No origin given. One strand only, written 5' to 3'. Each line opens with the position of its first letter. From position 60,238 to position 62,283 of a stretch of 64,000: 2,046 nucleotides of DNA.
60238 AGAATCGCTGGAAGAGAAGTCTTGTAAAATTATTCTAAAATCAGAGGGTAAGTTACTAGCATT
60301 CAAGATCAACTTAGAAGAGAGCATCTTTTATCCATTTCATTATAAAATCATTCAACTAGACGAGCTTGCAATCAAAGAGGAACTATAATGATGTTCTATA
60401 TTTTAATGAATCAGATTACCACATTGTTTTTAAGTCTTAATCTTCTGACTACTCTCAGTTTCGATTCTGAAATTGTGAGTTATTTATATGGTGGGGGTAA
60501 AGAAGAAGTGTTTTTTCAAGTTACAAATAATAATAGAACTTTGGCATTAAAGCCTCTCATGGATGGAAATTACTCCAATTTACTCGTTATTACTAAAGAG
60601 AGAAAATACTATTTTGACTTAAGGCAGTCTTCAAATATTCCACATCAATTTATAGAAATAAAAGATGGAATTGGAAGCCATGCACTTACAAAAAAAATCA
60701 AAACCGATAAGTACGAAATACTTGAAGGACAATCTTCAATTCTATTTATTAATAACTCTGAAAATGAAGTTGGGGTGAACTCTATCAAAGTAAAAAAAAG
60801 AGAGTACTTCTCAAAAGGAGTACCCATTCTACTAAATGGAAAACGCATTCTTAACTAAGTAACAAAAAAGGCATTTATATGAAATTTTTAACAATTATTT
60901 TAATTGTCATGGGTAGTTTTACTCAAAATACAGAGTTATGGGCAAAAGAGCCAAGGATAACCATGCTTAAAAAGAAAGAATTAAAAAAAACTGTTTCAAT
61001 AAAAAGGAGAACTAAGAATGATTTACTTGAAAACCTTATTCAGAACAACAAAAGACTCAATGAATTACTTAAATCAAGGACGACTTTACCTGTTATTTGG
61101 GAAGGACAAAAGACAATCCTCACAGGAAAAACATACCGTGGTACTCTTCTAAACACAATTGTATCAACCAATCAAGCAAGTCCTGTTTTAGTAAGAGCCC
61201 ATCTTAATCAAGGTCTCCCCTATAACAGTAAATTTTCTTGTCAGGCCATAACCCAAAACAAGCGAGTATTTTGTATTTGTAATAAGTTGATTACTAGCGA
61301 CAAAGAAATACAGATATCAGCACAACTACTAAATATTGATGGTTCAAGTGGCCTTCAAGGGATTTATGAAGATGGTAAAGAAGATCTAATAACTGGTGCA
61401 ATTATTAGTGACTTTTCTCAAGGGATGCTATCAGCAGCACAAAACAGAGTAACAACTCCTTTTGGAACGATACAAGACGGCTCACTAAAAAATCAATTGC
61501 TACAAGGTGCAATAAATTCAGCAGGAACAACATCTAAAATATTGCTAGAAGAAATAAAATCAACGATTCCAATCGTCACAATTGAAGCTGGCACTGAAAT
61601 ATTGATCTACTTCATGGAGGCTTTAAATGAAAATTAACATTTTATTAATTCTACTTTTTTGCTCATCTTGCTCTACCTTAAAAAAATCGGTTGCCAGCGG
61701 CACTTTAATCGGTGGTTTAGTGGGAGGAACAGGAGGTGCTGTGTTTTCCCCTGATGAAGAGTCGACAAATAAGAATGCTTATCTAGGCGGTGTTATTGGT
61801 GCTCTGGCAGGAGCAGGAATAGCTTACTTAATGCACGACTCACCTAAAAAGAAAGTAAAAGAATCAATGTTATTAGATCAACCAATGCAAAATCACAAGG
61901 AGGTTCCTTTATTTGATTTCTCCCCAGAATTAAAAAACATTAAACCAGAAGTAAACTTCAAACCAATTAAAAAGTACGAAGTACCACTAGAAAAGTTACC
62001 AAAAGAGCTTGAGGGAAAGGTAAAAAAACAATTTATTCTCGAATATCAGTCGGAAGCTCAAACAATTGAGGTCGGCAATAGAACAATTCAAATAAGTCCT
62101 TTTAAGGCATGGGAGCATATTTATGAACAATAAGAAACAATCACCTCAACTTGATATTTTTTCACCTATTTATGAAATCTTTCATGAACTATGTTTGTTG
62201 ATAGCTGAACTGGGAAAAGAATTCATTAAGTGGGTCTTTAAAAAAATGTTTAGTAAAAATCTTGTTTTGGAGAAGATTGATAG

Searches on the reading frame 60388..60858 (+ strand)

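Call 29: search_protein_families(library=pfam, proteins=[window:60388-60858:+])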
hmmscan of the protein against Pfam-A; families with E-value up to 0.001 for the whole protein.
window:60388-60858:+ (156 aa): 1 family
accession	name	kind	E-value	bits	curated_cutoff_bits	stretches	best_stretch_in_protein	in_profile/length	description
PF03524.21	CagX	-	5.1e-07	30.1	34.2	1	9-83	12-87/198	Conjugal transfer protein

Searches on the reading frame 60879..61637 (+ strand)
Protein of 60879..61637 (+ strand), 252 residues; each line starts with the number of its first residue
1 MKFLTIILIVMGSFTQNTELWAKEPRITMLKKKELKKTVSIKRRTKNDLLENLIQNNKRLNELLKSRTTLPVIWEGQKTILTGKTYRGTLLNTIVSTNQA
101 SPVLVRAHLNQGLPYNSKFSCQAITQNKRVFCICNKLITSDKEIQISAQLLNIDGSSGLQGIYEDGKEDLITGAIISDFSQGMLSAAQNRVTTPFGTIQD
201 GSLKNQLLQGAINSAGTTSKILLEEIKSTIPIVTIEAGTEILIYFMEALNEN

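Call 29: search_protein_families(library=pfam, proteins=[window:60879-61637:+])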
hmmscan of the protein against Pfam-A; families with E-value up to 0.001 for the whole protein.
window:60879-61637:+ (252 aa): 1 family
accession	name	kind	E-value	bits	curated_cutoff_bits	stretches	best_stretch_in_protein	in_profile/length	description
PF03743.19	TrbI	-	5.1e-13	49.7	35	1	82-247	4-184/188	Bacterial conjugation TrbI-like protein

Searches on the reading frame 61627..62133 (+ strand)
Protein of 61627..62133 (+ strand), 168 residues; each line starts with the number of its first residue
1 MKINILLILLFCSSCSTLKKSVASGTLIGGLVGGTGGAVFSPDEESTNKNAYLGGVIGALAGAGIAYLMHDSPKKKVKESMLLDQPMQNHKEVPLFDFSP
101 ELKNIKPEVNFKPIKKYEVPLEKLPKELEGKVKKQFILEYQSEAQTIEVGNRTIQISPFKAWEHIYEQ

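Call 55: search_protein_families(library=pfam, max_evalue=0.01, proteins=[window:61627-62133:+])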
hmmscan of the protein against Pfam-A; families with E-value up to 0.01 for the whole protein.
window:61627-62133:+ (168 aa): 3 families
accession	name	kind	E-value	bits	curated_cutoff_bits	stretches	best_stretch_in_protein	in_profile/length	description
PF13488.11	Gly-zipper_Omp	-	1.1e-06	28.9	25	1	23-40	21-38/46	Glycine zipper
PF05433.20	Rick_17kDa_Anti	-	1.1e-06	28.8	24.2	1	25-68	2-41/43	Glycine zipper 2TM domain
PF13441.11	Gly-zipper_YMGG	-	1.4e-06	28.3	28.9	1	22-67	3-44/45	YMGG-like Gly-zipper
